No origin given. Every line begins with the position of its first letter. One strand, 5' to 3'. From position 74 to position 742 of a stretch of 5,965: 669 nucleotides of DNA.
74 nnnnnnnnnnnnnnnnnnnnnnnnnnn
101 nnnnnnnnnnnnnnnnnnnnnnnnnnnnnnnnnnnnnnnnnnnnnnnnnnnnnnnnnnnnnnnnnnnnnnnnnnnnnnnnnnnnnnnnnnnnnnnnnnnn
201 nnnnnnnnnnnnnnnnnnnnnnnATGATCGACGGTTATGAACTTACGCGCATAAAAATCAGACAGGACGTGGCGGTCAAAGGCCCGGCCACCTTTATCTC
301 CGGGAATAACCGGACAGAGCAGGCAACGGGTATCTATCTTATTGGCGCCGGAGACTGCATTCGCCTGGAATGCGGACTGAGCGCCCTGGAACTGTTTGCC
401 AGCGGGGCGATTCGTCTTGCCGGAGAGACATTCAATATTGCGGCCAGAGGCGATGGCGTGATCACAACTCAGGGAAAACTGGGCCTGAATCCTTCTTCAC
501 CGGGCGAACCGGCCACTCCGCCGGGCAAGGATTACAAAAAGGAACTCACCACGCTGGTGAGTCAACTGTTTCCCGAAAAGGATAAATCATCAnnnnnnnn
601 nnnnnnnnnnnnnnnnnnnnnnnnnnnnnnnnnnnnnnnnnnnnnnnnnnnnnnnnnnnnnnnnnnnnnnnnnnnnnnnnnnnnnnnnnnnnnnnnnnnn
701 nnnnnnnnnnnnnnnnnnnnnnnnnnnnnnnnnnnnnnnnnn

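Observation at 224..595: Unplaced 123-aa ORF with Gly-punctuated beta-strand repeats immediately upstream of the connector gene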

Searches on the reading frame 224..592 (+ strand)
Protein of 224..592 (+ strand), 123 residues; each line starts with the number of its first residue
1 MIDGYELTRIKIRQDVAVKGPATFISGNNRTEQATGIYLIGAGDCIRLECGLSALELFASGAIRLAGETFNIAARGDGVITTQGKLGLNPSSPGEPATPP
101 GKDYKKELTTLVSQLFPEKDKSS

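Call 4: search_protein_families(library=pfam, proteins=[window:224-592:+], max_evalue=1)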
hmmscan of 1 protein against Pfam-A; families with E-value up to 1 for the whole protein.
window:224-592:+ (123 aa): 1 family
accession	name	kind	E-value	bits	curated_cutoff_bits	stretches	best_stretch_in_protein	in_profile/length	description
PF03671.20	Ufm1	-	0.23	11.9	27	1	61-91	29-58/75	Ubiquitin fold modifier 1 protein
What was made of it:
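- On T6SS spike protein VgrG/TssI: The 123-aa fragment alone gives no Pfam hit (call 4).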

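Call 5: search_protein_families(library=ncbifam, proteins=[window:224-592:+], max_evalue=1)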
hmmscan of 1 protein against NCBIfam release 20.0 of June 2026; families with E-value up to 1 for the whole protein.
window:224-592:+ (123 aa): 1 family
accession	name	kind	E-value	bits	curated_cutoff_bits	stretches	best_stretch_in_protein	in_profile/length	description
NF049908.1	RadD_AT_adhesin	equivalog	0.2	8.1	3500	1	15-88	2697-2770/3502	autotransporter adhesin RadD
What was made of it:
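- The fragment alone passes no Pfam or NCBIfam model (calls 4, 5).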

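Call 6: search_dna_similar(query=window:224-592:+, collection=phages, mode=protein, max_evalue=0.01, max_rows=20)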
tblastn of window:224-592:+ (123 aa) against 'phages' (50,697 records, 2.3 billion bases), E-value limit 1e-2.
No match.
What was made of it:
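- Tried and rejected: Phage search. tblastn against phage records gave nothing (call 6).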

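Call 8: find_homologous_proteins(query=window:224-592:+)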
Query window:224-592:+ (123 aa): 2 proteins with E <= 0.001 among 12 candidates.
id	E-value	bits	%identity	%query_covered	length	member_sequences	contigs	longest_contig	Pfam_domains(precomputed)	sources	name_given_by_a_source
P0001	8.8e-72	257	98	100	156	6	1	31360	PF22178.4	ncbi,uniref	ncbi:bacteriophage T4 gp5 trimerisation domain-containing protein [Escherichia albertii]|uniref:bact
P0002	7.4e-42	160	64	98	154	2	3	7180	PF22178.4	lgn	-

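Call 10: find_encoding_contigs(protein=P0001, flank=10000)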
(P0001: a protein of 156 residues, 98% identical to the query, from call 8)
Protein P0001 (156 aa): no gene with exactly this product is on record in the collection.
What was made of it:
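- Tried and rejected: It is not on record (call 10).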

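Call 11: find_encoding_contigs(protein=P0002, flank=10000)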
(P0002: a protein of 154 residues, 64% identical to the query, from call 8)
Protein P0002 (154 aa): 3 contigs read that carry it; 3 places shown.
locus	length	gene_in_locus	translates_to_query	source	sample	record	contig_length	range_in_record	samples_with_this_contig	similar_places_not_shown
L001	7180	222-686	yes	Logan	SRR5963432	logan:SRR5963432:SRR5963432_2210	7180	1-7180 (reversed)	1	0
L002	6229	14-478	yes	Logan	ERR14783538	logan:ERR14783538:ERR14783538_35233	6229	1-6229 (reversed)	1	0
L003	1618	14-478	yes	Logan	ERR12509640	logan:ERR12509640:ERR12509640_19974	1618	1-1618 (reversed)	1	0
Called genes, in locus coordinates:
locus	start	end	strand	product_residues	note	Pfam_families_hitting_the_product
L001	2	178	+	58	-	?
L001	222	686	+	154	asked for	PF22178:Gp5_trimer_C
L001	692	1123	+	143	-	PF08786:DcrB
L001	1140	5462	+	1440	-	PF05488:PAAR_motif (weak), PF20148:DUF6531, PF25023:TEN_YD-shell (weak), PF05593:RHS_repeat, PF25023:TEN_YD-shell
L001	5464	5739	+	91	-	-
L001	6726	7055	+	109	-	-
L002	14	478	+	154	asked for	PF22178:Gp5_trimer_C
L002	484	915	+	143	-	PF08786:DcrB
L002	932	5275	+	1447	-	PF05488:PAAR_motif (weak), PF20148:DUF6531, PF25023:TEN_YD-shell, PF05593:RHS_repeat, PF25023:TEN_YD-shell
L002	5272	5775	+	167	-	-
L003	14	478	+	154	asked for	PF22178:Gp5_trimer_C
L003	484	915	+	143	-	PF08786:DcrB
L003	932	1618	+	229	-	?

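Call 15: find_related_loci(query=P0001, collection=genome_contigs, flank=10000)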
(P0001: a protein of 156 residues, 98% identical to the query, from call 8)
Query P0001 (156 aa) in genome_contigs; peptide patterns used: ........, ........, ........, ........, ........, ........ (x = any residue, [..] = any of these).
308 stretches matched a pattern; 3 encode a relative of the query (tblastn E <= 1e-3); 3 distinct loci.
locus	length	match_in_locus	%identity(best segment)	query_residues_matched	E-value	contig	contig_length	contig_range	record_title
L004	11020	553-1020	99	1-156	2e-104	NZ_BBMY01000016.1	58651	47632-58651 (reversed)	Escherichia albertii NBRC 107761 = DSM 17582 strain NBRC 107761, whole genome shotgun sequence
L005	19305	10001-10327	28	1-125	1e-5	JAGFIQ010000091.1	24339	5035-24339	MAG: Aridibacter famidurans isolate mag.1 k127_4439060, whole genome shotgun sequence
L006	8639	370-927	27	1-132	3e-6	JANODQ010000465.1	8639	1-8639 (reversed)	MAG: Pirellulaceae bacterium isolate VAR_17_metabat_109 VAR_17_k141_398593, whole genome shotgun sequence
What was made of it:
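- Tried and rejected: The E. albertii locus was obtained through the genome_contigs scan instead (call 15).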

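Call 22: search_protein_families(library=pfam, proteins=[P0001, L001:18-683:+, L004:1020-1448:+, L004:1470-2756:+, L004:3042-3284:+, L004:4059-4901:+], max_evalue=0.01)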
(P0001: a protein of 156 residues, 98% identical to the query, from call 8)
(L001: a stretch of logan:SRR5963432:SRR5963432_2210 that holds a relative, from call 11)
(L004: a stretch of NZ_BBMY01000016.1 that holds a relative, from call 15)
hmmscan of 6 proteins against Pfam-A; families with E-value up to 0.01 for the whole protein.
P0001 (156 aa): 1 family
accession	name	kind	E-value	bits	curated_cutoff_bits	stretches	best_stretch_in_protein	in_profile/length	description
PF22178.3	Gp5_trimer_C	-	6.5e-11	42.8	30.9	1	1-68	30-97/112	Bacteriophage T4 gp5 C-terminal trimerisation domain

L001:18-683:+ (222 aa): 3 families
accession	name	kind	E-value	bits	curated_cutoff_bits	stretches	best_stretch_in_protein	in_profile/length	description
PF22178.3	Gp5_trimer_C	-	2.2e-21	76.5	30.9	1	41-124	1-85/112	Bacteriophage T4 gp5 C-terminal trimerisation domain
PF20093.5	DUF6484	-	2.9e-05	25.1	27.6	1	2-22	40-60/61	Domain of unknown function (DUF6484)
PF04717.18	Phage_base_V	-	0.0025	18.5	23.8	1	2-24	53-75/75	Type VI secretion system/phage-baseplate injector OB domain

L004:1020-1448:+ (143 aa): 1 family
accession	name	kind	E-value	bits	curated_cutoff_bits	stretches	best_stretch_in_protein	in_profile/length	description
PF08786.17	DcrB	-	3.4e-13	50.2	27.2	1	8-126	1-115/127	DcrB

L004:1470-2756:+ (429 aa): 2 families
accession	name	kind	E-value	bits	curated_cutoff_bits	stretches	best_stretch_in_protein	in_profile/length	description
PF20148.4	DUF6531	-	1.3e-19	70.7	24.1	1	301-374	3-74/74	Domain of unknown function (DUF6531)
PF05488.18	PAAR_motif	-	1.7e-13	51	27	2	186-226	30-68/70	PAAR motif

L004:3042-3284:+ (81 aa): 1 family
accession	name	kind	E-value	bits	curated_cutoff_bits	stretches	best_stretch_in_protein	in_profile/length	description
PF01361.26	Tautomerase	-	3.1e-14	53.1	22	1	15-63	1-48/60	Tautomerase enzyme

L004:4059-4901:+ (281 aa): 1 family
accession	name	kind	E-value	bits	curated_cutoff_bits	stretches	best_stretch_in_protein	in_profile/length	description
PF00797.23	Acetyltransf_2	-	3.2e-86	289.5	22.8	1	21-256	1-237/240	N-acetyltransferase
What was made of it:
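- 224..328 (+): Residues 1-35: the last turns of the gp5-type trimerisation beta-helix. Pfam Gp5_trimer_C covers residues 1-68 of the 156-aa homologue P0001, which are ORF residues up to 35 (42.8 bits against a cut-off of 30.9; call 22).
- On T6SS spike protein VgrG/TssI: P0001 (98% identical, 33 residues longer) scores 42.8 bits against a cut-off of 30.9 over residues 1-68, and ORF residues 1-35 lie inside that stretch (call 22).
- The eag gene is intact in L004 (call 22). The fragment would retain the trimerisation helix end and the tip module (call 22).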

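Call 26: search_protein_representatives(protein=window:224-592:+)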
Query: 123 residues. Proteins with E-value up to 0.001 (for the whole library): 42; up to 1e-10: 13; up to 1e-30: 1. The best 42 are listed.
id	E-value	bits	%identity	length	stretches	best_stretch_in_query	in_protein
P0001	2.8e-72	256.5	98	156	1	1-123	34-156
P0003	8.5e-27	109.7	49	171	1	2-118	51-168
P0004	9.0e-26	106.4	49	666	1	2-118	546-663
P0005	3.5e-18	81.9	42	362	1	4-122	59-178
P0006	6.7e-16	74.6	40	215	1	6-122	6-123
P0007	3.3e-14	69.1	40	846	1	5-117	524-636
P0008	5.8e-14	68.3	39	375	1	10-120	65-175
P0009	2.9e-13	66.1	39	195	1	17-121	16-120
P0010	8.4e-13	64.6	40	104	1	18-120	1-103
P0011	1.7e-12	63.6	35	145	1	8-120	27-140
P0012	2.5e-12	63.0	47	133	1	2-90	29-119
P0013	3.3e-12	62.7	36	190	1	6-115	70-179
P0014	2.9e-11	59.6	34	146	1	11-117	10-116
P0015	1.4e-10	57.4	40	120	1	17-118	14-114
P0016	1.6e-10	57.3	35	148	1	6-112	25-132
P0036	1.9e-04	37.6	46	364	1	27-100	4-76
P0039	2.6e-04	37.2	34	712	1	14-119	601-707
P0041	5.0e-04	36.3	33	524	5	24-85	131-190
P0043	5.2e-04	36.2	32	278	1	21-120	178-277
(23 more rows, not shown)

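Call 27: search_protein_families(library=pfam, proteins=[P0004, P0007, P0039, P0005, P0008, P0041, P0036, P0043], max_evalue=0.001)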
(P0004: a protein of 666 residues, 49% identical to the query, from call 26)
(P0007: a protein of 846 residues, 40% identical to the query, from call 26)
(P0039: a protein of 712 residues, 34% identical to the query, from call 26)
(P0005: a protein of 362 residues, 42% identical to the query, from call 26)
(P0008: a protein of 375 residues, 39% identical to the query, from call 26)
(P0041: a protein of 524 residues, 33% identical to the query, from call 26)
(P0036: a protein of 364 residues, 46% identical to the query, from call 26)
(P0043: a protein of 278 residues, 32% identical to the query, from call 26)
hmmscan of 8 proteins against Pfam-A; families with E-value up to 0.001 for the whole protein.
P0004 (666 aa): 4 families
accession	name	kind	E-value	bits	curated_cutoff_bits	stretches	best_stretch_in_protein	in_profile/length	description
PF05954.17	Phage_GPD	-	7.1e-71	239.3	30.1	1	31-328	4-303/305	Phage tail baseplate hub (GPD)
PF22178.3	Gp5_trimer_C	-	2e-22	79.9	30.9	1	469-572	2-106/112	Bacteriophage T4 gp5 C-terminal trimerisation domain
PF04717.18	Phage_base_V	-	1.8e-14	54.2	23.8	1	385-451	13-75/75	Type VI secretion system/phage-baseplate injector OB domain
PF20093.5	DUF6484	-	5e-05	24.3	27.6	1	427-449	38-60/61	Domain of unknown function (DUF6484)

P0007 (846 aa): 5 families
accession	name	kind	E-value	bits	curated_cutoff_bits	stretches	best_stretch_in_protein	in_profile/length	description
PF05954.17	Phage_GPD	-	2.6e-88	296.6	30.1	1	22-327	1-304/305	Phage tail baseplate hub (GPD)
PF22178.3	Gp5_trimer_C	-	2.3e-24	86.1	30.9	1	465-543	1-78/112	Bacteriophage T4 gp5 C-terminal trimerisation domain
PF04717.18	Phage_base_V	-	3.3e-15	56.6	23.8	1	381-448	12-75/75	Type VI secretion system/phage-baseplate injector OB domain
PF20093.5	DUF6484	-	7.7e-05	23.7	27.6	1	424-447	38-61/61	Domain of unknown function (DUF6484)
PF06715.18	Gp5_C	-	0.00031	21.1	20.4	0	500-519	2-21/24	Gp5 C-terminal repeat (3 copies)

P0039 (712 aa): 4 families
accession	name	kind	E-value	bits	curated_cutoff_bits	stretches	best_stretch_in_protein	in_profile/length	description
PF05954.17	Phage_GPD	-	2e-53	182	30.1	1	35-350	1-300/305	Phage tail baseplate hub (GPD)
PF22178.3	Gp5_trimer_C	-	1.4e-24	86.8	30.9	1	509-621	2-112/112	Bacteriophage T4 gp5 C-terminal trimerisation domain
PF04717.18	Phage_base_V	-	1.1e-07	32.5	23.8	1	447-489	32-74/75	Type VI secretion system/phage-baseplate injector OB domain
PF06715.18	Gp5_C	-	9.7e-07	29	20.4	0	569-590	3-24/24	Gp5 C-terminal repeat (3 copies)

P0005 (362 aa): 2 families
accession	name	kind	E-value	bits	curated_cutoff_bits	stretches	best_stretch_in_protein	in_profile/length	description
PF01832.25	Glucosaminidase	-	3.5e-33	115.3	30.2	1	225-358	3-120/123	Mannosyl-glycoprotein endo-beta-N-acetylglucosaminidase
PF22178.3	Gp5_trimer_C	-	5.6e-21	75.2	30.9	1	1-79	1-78/112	Bacteriophage T4 gp5 C-terminal trimerisation domain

P0008 (375 aa): 3 families
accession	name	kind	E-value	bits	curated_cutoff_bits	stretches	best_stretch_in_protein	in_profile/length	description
PF22178.3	Gp5_trimer_C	-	2e-24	86.3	30.9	1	1-93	1-92/112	Bacteriophage T4 gp5 C-terminal trimerisation domain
PF05838.17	Glyco_hydro_108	-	1.4e-22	80.4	21.2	1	205-290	3-83/85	Glycosyl hydrolase 108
PF09374.15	PG_binding_3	-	5.3e-17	62.2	24.6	1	298-366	6-75/76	Predicted Peptidoglycan domain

P0041 (524 aa): 2 families
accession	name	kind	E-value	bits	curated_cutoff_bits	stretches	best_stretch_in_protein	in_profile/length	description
PF23031.1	GBD_ELAPOR1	-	1.6e-07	31.7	27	0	22-69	18-65/165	ELAPOR1-like, galactose binding domain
PF06256.17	Nucleo_LEF-12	-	1.2e-05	25.8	27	0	116-166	8-58/164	Nucleopolyhedrovirus LEF-12 protein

P0036 (364 aa): 0 families

P0043 (278 aa): 4 families
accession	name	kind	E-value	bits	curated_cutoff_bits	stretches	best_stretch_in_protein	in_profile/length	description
PF22178.3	Gp5_trimer_C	-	9.3e-30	103.5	30.9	1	78-181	1-94/112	Bacteriophage T4 gp5 C-terminal trimerisation domain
PF04717.18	Phage_base_V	-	7.2e-13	49.1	23.8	1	12-61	26-75/75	Type VI secretion system/phage-baseplate injector OB domain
PF06715.18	Gp5_C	-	1.5e-05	25.2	20.4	1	130-152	2-24/24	Gp5 C-terminal repeat (3 copies)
PF20093.5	DUF6484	-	0.00025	22.1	27.6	1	37-60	38-61/61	Domain of unknown function (DUF6484)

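Call 30: list_cluster_members(proteins=[P0001, P0004])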
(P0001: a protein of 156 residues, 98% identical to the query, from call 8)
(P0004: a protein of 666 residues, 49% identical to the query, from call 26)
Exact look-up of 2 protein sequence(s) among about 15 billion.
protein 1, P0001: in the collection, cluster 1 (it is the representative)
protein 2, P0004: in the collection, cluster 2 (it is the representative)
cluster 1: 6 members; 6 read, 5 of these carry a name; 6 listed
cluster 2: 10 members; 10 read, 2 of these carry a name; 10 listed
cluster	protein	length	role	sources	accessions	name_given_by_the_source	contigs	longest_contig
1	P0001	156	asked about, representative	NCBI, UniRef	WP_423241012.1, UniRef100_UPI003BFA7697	bacteriophage T4 gp5 trimerisation domain-containing protein [Escherichia albertii] | bacteriophage T4 gp5 trimerisation domain-containing protein n=1 Tax=Escherichia albertii ...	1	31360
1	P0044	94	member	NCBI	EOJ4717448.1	type VI secretion system tip protein VgrG, partial [Escherichia albertii]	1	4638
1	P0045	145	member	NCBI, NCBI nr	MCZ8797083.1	hypothetical protein OM187_09630, partial [Escherichia albertii] | hypothetical protein [Escherichia albertii]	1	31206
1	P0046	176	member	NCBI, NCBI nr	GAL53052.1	hypothetical protein EA14781_016_00610 [Escherichia albertii NBRC 107761 = DSM 17582]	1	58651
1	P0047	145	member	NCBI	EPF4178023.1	hypothetical protein ACSSEF_004233, partial [Escherichia albertii]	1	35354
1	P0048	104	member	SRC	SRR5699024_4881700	-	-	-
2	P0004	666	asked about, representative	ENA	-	-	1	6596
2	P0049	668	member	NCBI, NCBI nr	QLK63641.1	type VI secretion system tip protein VgrG (plasmid) [Enterobacteriaceae bacterium ... | type VI secretion system tip protein VgrG [Enterobacteriaceae bacterium Kacie_13]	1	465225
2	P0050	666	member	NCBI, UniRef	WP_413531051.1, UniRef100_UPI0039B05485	type VI secretion system tip protein TssI/VgrG [Rahnella inusitata] | type VI secretion system tip protein TssI/VgrG n=1 Tax=Rahnella inusitata TaxID=58169 ...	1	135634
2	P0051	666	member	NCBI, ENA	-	-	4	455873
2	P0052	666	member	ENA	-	-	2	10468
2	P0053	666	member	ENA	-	-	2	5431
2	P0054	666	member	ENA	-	-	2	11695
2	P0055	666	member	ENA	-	-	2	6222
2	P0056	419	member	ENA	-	-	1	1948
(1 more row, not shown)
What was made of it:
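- Cluster names: 'type VI secretion system tip protein VgrG' (call 30). NCBI annotates a 156-aa CDS in E. albertii (calls 8, 30). Short database relatives are partial genes on short contigs or contig ends (calls 11, 26, 30).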
